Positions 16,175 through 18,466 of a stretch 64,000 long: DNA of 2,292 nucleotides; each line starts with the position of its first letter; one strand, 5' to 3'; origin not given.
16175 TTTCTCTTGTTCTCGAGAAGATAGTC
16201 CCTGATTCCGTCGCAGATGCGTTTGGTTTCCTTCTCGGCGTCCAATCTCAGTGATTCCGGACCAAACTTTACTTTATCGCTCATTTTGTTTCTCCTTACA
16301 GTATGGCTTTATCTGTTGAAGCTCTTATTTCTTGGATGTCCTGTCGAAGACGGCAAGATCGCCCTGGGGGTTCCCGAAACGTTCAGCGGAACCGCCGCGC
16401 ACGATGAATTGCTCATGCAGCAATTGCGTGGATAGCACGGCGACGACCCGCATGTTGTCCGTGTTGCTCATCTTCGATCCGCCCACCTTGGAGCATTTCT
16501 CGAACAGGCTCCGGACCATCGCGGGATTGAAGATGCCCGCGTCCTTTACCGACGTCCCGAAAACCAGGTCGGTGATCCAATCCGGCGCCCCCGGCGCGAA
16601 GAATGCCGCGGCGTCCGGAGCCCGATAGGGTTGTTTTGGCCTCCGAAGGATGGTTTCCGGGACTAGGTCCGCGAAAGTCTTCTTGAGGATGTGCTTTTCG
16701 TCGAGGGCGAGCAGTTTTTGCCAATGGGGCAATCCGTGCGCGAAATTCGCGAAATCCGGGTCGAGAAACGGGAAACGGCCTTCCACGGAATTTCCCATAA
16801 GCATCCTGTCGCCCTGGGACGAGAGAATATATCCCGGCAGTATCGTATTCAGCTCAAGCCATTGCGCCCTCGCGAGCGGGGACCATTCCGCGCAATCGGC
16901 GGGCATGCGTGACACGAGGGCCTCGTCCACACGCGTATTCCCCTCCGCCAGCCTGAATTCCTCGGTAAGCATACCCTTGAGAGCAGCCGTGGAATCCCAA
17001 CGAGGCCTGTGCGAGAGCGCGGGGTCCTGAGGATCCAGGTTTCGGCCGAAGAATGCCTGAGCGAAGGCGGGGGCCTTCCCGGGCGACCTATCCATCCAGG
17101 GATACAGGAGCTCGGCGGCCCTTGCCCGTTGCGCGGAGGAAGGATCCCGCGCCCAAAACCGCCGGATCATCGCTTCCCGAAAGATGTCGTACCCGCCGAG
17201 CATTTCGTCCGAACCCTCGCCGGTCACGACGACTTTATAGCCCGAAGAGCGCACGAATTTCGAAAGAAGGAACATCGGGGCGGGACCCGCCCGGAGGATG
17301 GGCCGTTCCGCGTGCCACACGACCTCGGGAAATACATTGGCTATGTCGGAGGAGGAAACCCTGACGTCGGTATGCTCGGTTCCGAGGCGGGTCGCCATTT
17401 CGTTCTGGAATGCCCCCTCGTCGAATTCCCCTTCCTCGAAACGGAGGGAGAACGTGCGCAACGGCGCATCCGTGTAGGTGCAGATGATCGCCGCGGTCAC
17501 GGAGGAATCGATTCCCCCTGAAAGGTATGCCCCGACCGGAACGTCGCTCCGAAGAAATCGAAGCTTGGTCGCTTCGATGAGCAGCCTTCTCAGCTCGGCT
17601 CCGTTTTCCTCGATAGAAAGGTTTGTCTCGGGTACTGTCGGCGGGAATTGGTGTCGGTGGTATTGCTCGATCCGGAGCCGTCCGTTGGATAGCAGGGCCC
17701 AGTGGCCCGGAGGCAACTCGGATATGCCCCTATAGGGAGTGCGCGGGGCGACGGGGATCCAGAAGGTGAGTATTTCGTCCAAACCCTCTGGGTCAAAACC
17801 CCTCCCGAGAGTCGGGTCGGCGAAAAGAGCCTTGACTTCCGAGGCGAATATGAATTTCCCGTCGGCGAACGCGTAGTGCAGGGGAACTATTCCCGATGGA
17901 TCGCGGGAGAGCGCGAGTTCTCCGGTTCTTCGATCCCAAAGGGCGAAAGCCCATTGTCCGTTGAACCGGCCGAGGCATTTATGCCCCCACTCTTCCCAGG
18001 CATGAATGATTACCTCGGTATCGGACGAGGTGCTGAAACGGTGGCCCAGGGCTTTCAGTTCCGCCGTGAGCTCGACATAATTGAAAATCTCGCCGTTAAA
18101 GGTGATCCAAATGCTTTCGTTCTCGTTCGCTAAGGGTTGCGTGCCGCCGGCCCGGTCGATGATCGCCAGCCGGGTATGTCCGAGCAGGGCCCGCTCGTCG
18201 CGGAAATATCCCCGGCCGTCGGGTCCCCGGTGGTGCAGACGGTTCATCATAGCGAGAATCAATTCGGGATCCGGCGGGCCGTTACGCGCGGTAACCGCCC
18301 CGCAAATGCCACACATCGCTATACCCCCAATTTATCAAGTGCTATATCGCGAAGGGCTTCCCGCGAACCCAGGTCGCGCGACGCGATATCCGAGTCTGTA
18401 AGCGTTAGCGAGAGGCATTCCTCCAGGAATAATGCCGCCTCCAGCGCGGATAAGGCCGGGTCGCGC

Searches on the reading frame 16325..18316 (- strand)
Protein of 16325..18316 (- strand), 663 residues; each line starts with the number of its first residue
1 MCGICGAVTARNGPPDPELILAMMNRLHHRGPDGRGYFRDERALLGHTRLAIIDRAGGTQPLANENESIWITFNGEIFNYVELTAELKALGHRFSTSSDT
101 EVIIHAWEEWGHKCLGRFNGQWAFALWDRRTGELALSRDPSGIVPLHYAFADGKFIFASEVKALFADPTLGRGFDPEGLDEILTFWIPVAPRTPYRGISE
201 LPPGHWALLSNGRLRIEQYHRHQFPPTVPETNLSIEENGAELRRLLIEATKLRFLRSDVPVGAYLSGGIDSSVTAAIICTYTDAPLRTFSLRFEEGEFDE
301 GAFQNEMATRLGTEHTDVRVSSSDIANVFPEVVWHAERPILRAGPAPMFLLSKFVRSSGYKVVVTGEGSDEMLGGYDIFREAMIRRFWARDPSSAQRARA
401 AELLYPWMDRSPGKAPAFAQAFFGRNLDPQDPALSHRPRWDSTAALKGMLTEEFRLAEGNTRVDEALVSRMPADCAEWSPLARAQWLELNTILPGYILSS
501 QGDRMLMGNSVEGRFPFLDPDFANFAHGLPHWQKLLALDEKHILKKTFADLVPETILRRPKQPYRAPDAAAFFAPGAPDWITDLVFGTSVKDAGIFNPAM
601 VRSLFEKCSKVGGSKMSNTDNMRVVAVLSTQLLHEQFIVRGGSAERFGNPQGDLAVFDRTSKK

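Call 8: search_protein_families(library=pfam, proteins=[window:16325-18316:-], max_evalue=0.001)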
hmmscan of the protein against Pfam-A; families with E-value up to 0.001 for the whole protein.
window:16325-18316:- (663 aa): 3 families
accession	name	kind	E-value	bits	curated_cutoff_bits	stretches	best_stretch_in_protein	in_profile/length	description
PF00733.27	Asn_synthase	-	1.7e-83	281.7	21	1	241-632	1-351/354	Asparagine synthase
PF13537.11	GATase_7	-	2e-43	147.8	25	1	47-165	1-122/123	Glutamine amidotransferase domain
PF13522.11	GATase_6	-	2.4e-40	138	27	1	32-160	1-130/130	Glutamine amidotransferase domain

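Call 82: search_protein_families(library=ncbifam, proteins=[window:16325-18316:-], max_evalue=0.0001)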
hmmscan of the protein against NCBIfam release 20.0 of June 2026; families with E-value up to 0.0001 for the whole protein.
window:16325-18316:- (663 aa): 9 families
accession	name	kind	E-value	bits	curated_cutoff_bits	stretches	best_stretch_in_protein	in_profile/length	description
TIGR01536.1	asn_synth_AEB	equivalog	1.9e-144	482.5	267.1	1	2-564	1-517/517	asparagine synthase (glutamine-hydrolyzing)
TIGR03108.1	eps_aminotran_1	hypoth_equivalog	4e-122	409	816.9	1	1-608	1-604/628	XrtA/PEP-CTERM system amidotransferase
TIGR03104.1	trio_amidotrans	equivalog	3.6e-96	322.7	570.1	2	1-380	1-384/589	N-acetylglutaminylglutamine amidotransferase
NF006949.0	PRK09431.1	equivalog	2.5e-90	303.6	499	3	1-166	1-167/554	asparagine synthase B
NF033535.1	lass_lactam_cya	exception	1.5e-63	215.5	525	1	1-389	1-393/668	lasso peptide isopeptide bond-forming cyclase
TIGR01134.1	purF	equivalog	1.1e-11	44.8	350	1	45-168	68-203/432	amidophosphoribosyltransferase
NF001484.0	PRK00331.1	subfamily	7.5e-11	41.1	381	1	45-165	69-199/601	isomerizing glutamine--fructose-6-phosphate transaminase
NF033561.1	macrolact_Ik_Al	subfamily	4.6e-10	38.7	300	1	116-281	77-234/561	albusnodin/ikarugamycin family macrolactam cyclase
TIGR01135.1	glmS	equivalog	5.9e-10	38.3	418.05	1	45-166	68-199/607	glutamine--fructose-6-phosphate transaminase (isomerizing)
